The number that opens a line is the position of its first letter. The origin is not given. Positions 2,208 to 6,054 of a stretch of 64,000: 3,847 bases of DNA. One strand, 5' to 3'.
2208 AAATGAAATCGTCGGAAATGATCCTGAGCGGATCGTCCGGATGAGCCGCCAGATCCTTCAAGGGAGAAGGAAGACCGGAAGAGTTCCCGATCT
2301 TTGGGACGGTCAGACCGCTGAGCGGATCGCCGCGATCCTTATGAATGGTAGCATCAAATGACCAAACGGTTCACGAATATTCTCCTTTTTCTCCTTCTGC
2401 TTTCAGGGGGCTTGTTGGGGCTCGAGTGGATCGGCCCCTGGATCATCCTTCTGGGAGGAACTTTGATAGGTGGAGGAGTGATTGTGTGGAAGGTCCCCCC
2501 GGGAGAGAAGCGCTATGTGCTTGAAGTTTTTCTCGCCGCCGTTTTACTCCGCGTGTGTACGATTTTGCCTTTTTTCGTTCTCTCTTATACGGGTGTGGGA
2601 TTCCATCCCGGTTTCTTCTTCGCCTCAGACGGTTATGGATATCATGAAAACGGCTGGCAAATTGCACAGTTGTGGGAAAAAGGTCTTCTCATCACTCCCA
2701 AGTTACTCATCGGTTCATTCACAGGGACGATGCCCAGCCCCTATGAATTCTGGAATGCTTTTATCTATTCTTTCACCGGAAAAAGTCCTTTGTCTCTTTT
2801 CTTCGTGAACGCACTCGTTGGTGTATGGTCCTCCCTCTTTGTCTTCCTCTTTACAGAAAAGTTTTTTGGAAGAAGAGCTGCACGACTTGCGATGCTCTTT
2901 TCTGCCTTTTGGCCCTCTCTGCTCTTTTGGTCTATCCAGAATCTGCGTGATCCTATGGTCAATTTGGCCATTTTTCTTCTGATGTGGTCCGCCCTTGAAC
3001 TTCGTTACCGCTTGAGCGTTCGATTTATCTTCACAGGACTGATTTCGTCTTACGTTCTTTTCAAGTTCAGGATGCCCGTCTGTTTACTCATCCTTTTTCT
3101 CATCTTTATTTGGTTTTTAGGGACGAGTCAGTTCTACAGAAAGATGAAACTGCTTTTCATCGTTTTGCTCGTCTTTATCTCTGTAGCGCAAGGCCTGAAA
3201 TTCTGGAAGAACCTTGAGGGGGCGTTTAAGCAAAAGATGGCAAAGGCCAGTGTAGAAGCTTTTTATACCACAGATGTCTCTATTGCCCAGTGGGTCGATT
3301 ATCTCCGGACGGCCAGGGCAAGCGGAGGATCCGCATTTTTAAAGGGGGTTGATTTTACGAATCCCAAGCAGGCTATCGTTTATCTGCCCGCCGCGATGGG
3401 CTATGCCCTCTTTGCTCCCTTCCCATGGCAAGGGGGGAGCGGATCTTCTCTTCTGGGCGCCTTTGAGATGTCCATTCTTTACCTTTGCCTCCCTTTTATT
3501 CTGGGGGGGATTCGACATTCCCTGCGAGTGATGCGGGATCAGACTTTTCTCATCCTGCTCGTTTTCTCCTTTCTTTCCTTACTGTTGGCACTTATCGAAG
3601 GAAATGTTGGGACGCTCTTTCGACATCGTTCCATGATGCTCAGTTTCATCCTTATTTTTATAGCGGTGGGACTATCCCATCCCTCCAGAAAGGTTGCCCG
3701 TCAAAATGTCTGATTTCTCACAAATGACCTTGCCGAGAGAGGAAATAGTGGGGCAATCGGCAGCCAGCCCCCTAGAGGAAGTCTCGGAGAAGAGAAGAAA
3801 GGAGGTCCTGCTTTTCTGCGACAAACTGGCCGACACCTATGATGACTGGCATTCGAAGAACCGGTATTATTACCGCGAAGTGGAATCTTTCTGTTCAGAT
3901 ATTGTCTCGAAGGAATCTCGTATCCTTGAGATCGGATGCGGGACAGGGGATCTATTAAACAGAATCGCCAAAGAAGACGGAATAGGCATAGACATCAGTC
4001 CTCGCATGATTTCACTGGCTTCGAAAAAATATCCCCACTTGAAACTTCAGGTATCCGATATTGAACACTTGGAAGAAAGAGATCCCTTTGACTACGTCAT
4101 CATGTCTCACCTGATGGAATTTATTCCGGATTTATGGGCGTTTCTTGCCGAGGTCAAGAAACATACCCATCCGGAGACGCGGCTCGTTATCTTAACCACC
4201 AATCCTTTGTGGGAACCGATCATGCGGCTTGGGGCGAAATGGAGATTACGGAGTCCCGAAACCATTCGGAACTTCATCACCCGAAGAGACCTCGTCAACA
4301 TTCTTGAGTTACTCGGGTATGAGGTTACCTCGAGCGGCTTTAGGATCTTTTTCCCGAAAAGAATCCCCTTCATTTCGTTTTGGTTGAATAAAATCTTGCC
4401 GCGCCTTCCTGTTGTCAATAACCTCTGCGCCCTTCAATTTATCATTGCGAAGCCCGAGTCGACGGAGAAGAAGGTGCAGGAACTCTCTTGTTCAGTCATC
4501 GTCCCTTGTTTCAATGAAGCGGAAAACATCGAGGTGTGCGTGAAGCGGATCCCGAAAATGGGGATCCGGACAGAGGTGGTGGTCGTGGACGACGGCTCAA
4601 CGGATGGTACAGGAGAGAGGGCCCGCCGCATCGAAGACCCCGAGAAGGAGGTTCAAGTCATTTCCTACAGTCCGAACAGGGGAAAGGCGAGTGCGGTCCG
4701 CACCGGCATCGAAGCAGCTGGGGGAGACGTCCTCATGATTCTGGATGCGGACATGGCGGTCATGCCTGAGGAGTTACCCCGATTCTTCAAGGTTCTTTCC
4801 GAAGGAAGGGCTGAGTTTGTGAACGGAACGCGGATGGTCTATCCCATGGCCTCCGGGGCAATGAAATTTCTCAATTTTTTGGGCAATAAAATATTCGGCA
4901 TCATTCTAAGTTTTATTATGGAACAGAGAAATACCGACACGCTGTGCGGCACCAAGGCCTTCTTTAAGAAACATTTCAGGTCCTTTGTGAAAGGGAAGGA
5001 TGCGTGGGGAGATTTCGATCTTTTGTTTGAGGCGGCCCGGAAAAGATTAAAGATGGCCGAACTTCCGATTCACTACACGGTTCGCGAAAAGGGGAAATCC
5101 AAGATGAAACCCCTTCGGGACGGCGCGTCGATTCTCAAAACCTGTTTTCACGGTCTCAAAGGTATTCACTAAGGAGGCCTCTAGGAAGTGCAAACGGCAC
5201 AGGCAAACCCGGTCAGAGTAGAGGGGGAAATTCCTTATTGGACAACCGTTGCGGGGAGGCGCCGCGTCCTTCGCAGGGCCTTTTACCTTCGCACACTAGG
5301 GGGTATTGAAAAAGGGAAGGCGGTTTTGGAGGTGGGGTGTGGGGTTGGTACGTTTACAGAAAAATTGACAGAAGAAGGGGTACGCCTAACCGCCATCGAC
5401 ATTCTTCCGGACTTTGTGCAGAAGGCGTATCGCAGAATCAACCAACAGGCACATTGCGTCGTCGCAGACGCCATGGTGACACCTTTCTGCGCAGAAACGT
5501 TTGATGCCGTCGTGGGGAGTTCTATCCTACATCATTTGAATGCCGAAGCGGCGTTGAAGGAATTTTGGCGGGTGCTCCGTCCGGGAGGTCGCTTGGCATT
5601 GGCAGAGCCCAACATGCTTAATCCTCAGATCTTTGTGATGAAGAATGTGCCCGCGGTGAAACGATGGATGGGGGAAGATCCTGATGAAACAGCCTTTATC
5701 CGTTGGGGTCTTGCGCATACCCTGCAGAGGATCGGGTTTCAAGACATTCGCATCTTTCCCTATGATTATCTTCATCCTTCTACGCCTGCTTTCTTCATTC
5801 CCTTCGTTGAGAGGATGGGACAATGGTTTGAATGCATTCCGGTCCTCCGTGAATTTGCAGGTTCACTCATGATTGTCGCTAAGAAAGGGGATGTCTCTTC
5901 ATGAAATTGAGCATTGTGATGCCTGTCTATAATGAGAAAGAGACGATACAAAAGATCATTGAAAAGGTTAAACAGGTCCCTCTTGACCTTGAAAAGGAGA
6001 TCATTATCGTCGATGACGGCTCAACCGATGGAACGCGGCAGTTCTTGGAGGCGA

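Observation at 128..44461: About 44-kb single-strand glycan biosynthesis super-cluster predicting a heavily decorated heteropolysaccharide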

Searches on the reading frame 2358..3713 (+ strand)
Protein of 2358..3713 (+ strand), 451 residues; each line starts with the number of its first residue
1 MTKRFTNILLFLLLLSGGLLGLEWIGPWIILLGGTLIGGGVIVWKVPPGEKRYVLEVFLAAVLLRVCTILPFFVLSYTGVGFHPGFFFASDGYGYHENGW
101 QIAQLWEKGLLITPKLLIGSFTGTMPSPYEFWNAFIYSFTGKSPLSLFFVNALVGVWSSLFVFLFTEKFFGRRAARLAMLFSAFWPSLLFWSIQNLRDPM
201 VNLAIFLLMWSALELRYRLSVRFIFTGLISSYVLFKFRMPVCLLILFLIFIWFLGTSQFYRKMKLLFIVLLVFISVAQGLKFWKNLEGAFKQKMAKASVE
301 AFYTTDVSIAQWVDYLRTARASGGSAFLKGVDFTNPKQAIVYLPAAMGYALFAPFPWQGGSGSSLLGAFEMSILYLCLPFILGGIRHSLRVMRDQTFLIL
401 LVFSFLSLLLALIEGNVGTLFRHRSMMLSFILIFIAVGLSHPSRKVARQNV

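Call 3: search_protein_families(library=pfam, proteins=[window:2358-3713:+])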
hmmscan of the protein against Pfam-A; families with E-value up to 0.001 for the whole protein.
window:2358-3713:+ (451 aa): 1 family
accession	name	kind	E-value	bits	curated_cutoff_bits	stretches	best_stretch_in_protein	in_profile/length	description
PF13231.12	PMT_2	-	0.00028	21.6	26.1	1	134-276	11-154/160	Dolichyl-phosphate-mannose-protein mannosyltransferase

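Call 15: search_protein_families(library=ncbifam, proteins=[window:2358-3713:+], max_evalue=0.00001)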
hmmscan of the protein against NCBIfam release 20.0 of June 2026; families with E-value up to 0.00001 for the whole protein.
window:2358-3713:+ (451 aa): 0 families

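Call 27: find_homologous_proteins(query=window:2358-3713:+)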
Query window:2358-3713:+ (451 aa): 35 proteins with E <= 0.001 among 8000 candidates.
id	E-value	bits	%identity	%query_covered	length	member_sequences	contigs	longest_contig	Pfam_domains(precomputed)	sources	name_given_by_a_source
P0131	2.2e-292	988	100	100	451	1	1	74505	-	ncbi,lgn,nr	ncbi:MAG: glycosyltransferase family 39 protein [Candidatus Omnitrophica bacterium]|nr:glycosyltrans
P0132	2.5e-144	500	55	95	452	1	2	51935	PF13231.13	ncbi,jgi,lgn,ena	-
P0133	2.4e-121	424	49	93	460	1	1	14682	-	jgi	-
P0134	7.3e-121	423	49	96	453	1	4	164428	-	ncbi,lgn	-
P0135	1.3e-60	224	36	96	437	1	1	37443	PF13231.13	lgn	-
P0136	3.9e-60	222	36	96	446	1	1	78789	PF13231.13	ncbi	ncbi:MAG: glycosyltransferase family 39 protein [Candidatus Omnitrophota bacterium]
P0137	1.4e-58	217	35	92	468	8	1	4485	-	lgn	-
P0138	1.4e-56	211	33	94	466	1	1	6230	PF13231.13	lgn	-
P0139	7.0e-56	208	34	94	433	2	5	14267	-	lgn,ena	-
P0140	4.1e-55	206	35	94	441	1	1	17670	PF13231.13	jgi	-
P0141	6.2e-55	205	34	93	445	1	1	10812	PF13231.13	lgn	-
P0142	5.5e-52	196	32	91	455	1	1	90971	PF13231.13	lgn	-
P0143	1.8e-50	191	34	100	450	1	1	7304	-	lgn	-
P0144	6.8e-50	189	33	91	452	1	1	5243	PF13231.13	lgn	-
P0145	7.9e-48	182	32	94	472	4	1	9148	PF13231.13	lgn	-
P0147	2.4e-45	174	33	92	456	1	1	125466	PF13231.13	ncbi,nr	ncbi:MAG: glycosyltransferase family 39 protein [Candidatus Omnitrophica bacterium]|nr:glycosyltrans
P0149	8.7e-35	139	32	79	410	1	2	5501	PF13231.13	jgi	jgi:4-amino-4-deoxy-L-arabinose transferase-like glycosyltransferase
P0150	9.0e-27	112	27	94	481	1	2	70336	PF13231.13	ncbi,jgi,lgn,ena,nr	ncbi:MAG: hypothetical protein AUG51_01285 [Acidobacteria bacterium 13_1_20CM_3_53_8]|nr:MAG: hypoth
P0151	3.0e-19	88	38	23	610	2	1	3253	PF13231.13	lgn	-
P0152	7.2e-17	80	42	21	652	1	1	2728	PF13231.13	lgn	-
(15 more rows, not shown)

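Call 30: find_encoding_contigs(protein=P0132, flank=10000, max_places=1)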
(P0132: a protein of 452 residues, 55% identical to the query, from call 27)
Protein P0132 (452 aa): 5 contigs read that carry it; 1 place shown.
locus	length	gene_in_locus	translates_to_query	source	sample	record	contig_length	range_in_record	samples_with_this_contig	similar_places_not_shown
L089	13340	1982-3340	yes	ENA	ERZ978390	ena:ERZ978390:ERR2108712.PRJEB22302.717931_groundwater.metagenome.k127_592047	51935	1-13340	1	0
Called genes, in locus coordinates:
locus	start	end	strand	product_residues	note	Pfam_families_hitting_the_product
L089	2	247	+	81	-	?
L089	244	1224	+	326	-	PF00535:Glycos_transf_2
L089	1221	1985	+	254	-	PF01209:Ubie_methyltran, PF05148:Methyltransf_8 (weak), PF08003:Methyltransf_9, PF13489:Methyltransf_23, PF13847:Methyltransf_31, PF08241:Methyltransf_11, PF08242:Methyltransf_12, PF13649:Methyltransf_25, +1 more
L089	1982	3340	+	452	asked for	PF13231:PMT_2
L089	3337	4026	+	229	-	PF00535:Glycos_transf_2, PF10111:Glyco_tranf_2_2, PF13641:Glyco_tranf_2_3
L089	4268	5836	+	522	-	PF00535:Glycos_transf_2, PF13489:Methyltransf_23, PF01209:Ubie_methyltran, PF08241:Methyltransf_11, PF08242:Methyltransf_12, PF13649:Methyltransf_25, PF13847:Methyltransf_31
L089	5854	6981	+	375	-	PF13439:Glyco_transf_4, PF13579:Glyco_trans_4_4, PF20706:GT4-conflict, PF00534:Glycos_transf_1, PF13692:Glyco_trans_1_4, PF13524:Glyco_trans_1_2 (weak)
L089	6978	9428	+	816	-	PF20706:GT4-conflict (faint), PF00534:Glycos_transf_1, PF13524:Glyco_trans_1_2, PF13692:Glyco_trans_1_4, PF13439:Glyco_transf_4, PF13579:Glyco_trans_4_4, PF00534:Glycos_transf_1, PF13692:Glyco_trans_1_4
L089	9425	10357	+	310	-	PF04055:Radical_SAM (weak), PF13186:SPASM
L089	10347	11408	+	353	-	PF01408:GFO_IDH_MocA, PF22725:GFO_IDH_MocA_C3, PF02894:GFO_IDH_MocA_C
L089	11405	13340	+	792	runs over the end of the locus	PF01943:Polysacc_synt, PF13440:Polysacc_synt_3, PF04055:Radical_SAM, PF13186:SPASM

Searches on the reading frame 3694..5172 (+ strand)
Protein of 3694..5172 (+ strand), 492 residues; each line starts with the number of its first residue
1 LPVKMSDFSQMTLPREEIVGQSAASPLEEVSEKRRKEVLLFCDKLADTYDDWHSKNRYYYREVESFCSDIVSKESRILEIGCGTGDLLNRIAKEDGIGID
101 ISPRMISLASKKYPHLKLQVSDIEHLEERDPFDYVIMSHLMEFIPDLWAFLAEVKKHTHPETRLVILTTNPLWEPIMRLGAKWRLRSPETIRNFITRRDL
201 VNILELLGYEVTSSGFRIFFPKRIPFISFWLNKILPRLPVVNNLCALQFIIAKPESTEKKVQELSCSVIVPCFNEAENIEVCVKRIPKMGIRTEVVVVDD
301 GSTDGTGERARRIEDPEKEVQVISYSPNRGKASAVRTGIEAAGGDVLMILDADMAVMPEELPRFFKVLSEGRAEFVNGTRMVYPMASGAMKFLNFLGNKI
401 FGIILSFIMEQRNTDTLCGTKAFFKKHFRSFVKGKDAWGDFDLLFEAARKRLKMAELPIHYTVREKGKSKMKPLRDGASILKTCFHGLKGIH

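Call 3: search_protein_families(library=pfam, proteins=[window:3694-5172:+])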
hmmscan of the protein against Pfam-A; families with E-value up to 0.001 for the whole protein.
window:3694-5172:+ (492 aa): 11 families
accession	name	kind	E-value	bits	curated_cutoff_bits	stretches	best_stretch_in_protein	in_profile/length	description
PF00535.33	Glycos_transf_2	-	2e-30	106.4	23.3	1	267-425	1-160/168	Glycosyl transferase family 2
PF13489.12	Methyltransf_23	-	3.2e-22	79.4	27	1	55-213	4-163/164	Methyltransferase domain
PF13847.12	Methyltransf_31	-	8.4e-16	58.4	27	1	73-170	3-113/145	Methyltransferase domain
PF13649.12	Methyltransf_25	-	1e-15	58.6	27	1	77-160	1-95/97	Methyltransferase domain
PF08242.18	Methyltransf_12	-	1.1e-14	55.3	30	1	78-163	1-97/98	Methyltransferase domain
PF08241.18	Methyltransf_11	-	4.3e-14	53.4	21.2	1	78-166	1-95/95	Methyltransferase domain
PF13641.12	Glyco_tranf_2_3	-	9.6e-12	45.8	27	1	266-379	3-122/230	Glycosyltransferase like family 2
PF10111.15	Glyco_tranf_2_2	-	1.1e-05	25.5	27.3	1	267-385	1-123/276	Glycosyltransferase like family 2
PF07021.18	MetW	-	7.3e-05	22.9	21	1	68-141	8-85/193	Methionine biosynthesis protein MetW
PF13506.12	Glyco_transf_21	-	0.00019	21.4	21.7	1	329-407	17-94/174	Glycosyl transferase family 21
PF01209.24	Ubie_methyltran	-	0.0005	19.9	20.1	1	71-176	45-161/233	ubiE/COQ5 methyltransferase family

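Call 15: search_protein_families(library=ncbifam, proteins=[window:3694-5172:+], max_evalue=0.00001)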
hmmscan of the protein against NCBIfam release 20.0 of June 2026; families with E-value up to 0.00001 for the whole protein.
window:3694-5172:+ (492 aa): 27 families (the best 25 are shown)
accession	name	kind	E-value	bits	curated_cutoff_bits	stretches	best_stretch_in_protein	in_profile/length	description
TIGR04182.1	glyco_TIGR04182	equivalog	5.9e-33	114.5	325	1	267-486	3-216/293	S-layer glycoprotein N-glycosyltransferase AglJ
NF041391.1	DPhHxTase_Halo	equivalog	1.1e-21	76.8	375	1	272-483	3-204/213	dolichyl-phosphate hexose transferase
TIGR03937.1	PgaC_IcaA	equivalog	8.7e-20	71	422.3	1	257-356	38-138/407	poly-beta-1,6-N-acetyl-D-glucosamine synthase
NF041875.1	EPS_EpsD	equivalog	2.3e-17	63.4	370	1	267-379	2-115/325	exopolysaccharide biosynthesis glycosyltransferase EpsD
NF047588.1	GlcsyltransPgfSStrep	equivalog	5.4e-17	62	500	1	266-471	3-205/308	glycosyltransferase PgfS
TIGR04283.1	glyco_like_mftF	equivalog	1.2e-15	57.7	182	1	267-361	2-90/221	TIGR04283 family arsenosugar biosynthesis glycosyltransferase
NF007986.1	PRK10714.1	equivalog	8.8e-15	54.5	529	1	266-472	8-211/316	undecaprenyl-phosphate 4-deoxy-4-formamido-L-arabinose transferase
NF043040.1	corrin_prot_MT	hypoth_equivalog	1.2e-14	54.2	180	1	66-227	34-207/216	corrinoid protein-associated methyltransferase CpaM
NF058614.1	PPMAGASynPpgS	equivalog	2.9e-13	49.8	370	1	268-483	4-218/226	polyprenyl-phospho-N-acetylgalactosaminyl synthase PpgS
NF007482.0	PRK10073.1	equivalog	1.1e-12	47.7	423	1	264-367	6-109/334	glycosyltransferase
TIGR03965.1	mycofact_glyco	equivalog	2.5e-12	46.4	280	1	256-378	67-189/467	mycofactocin biosynthesis glycosyltransferase MftF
NF047683.1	TeichurnBiosyTuaG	equivalog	1e-11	45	400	1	265-375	7-118/252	teichuronic acid biosynthesis protein TuaG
TIGR02072.1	BioC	equivalog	2.3e-11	44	184.95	1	73-166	34-132/244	malonyl-ACP O-methyltransferase BioC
NF010496.0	PRK13915.1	equivalog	4.5e-11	42.4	262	1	259-356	27-129/307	glucosyl-3-phosphoglycerate synthase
TIGR01983.1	UbiG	equivalog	1.1e-10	41.2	102.95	1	73-171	49-156/228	bifunctional 2-polyprenyl-6-hydroxyphenol methylase/3-demethylubiquinol 3-O-methyltransferase UbiG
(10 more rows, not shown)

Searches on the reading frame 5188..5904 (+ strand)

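Call 3: search_protein_families(library=pfam, proteins=[window:5188-5904:+])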
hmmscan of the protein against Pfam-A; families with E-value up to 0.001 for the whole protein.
window:5188-5904:+ (238 aa): 10 families
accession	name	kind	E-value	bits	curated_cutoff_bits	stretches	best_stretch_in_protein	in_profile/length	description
PF08241.18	Methyltransf_11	-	1.7e-21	77.1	21.2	1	47-137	1-94/95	Methyltransferase domain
PF13649.12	Methyltransf_25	-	7.6e-20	71.9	27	1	46-134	1-97/97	Methyltransferase domain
PF08242.18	Methyltransf_12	-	1.2e-15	58.5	30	1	47-136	1-98/98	Methyltransferase domain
PF13489.12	Methyltransf_23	-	2.8e-13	50.4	27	1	30-166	10-138/164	Methyltransferase domain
PF13847.12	Methyltransf_31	-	2.4e-11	43.9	27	1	40-148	1-119/145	Methyltransferase domain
PF05401.17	NodS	-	7e-11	42.8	24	1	44-137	45-143/201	Nodulation protein S (NodS)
PF01209.24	Ubie_methyltran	-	6.6e-10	39.2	20.1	1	35-141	40-154/233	ubiE/COQ5 methyltransferase family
PF03141.22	Methyltransf_29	-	1.5e-06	27.5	23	1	44-143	119-222/506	Putative S-adenosyl-L-methionine-dependent methyltransferase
PF02353.26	CMAS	-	0.00019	21.3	27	1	39-152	59-178/273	Mycolic acid cyclopropane synthetase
PF07021.18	MetW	-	0.001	19.2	21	0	39-130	10-102/193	Methionine biosynthesis protein MetW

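Call 15: search_protein_families(library=ncbifam, proteins=[window:5188-5904:+], max_evalue=0.00001)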
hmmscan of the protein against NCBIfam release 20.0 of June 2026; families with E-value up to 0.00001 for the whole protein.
window:5188-5904:+ (238 aa): 32 families (the best 25 are shown)
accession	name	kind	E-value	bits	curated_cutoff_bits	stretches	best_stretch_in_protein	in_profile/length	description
NF045667.1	MTase_DVU1556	equivalog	2.6e-17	63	155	1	37-139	17-120/213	DVU_1556 family methyltransferase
NF043040.1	corrin_prot_MT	hypoth_equivalog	8.1e-17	61.4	180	1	40-140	38-149/216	corrinoid protein-associated methyltransferase CpaM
NF001241.0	PRK00216.1-2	equivalog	6.9e-16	58.6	327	1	23-167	34-183/231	demethylmenaquinone methyltransferase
NF047649.1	MTase_UXPK_star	exception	1.2e-15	57.3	460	1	36-140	71-183/283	methyltransferase/UXPK-star double selenoprotein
NF041650.1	nod_mtase_NodS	equivalog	1.3e-14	54.4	300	1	44-137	40-138/190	nodulation methyltransferase NodS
NF041536.1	ArsM_DUF2284_UU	exception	2.9e-13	49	575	1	36-188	70-226/459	arsenite methyltransferase/DUF2284 domain selenoprotein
TIGR02072.1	BioC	equivalog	1.2e-12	48.2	184.95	1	43-139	35-133/244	malonyl-ACP O-methyltransferase BioC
NF041537.1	ArsM_AhpD_UU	exception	4.8e-12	45.3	510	1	36-141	70-183/345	arsenite methyltransferase/AhpD domain selenoprotein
TIGR01934.1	MenG_MenH_UbiE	subfamily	5e-12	45.6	158.35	1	40-145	37-148/223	ubiquinone/menaquinone biosynthesis methyltransferase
NF007610.0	PRK10258.1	equivalog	5.8e-12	45.5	342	1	39-139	39-139/251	malonyl-ACP O-methyltransferase BioC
TIGR02021.1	BchM-ChlM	equivalog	3.1e-11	43.1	158.9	1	23-126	36-140/218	magnesium protoporphyrin IX methyltransferase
TIGR01983.1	UbiG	equivalog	3.1e-10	39.8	102.95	1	42-139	49-152/228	bifunctional 2-polyprenyl-6-hydroxyphenol methylase/3-demethylubiquinol 3-O-methyltransferase UbiG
NF045825.1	FAmtase_mtf2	equivalog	3.6e-10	39.5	400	1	42-139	58-159/248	fatty-acid O-methyltransferase Mtf2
NF041255.1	mycofact_MftM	equivalog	4.9e-09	35.9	200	1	42-130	139-233/289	mycofactocin oligosaccharide methyltransferase MftM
NF038261.1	rhodoquin_RquA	equivalog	1.2e-08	35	175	1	36-154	43-172/218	rhodoquinone biosynthesis methyltransferase RquA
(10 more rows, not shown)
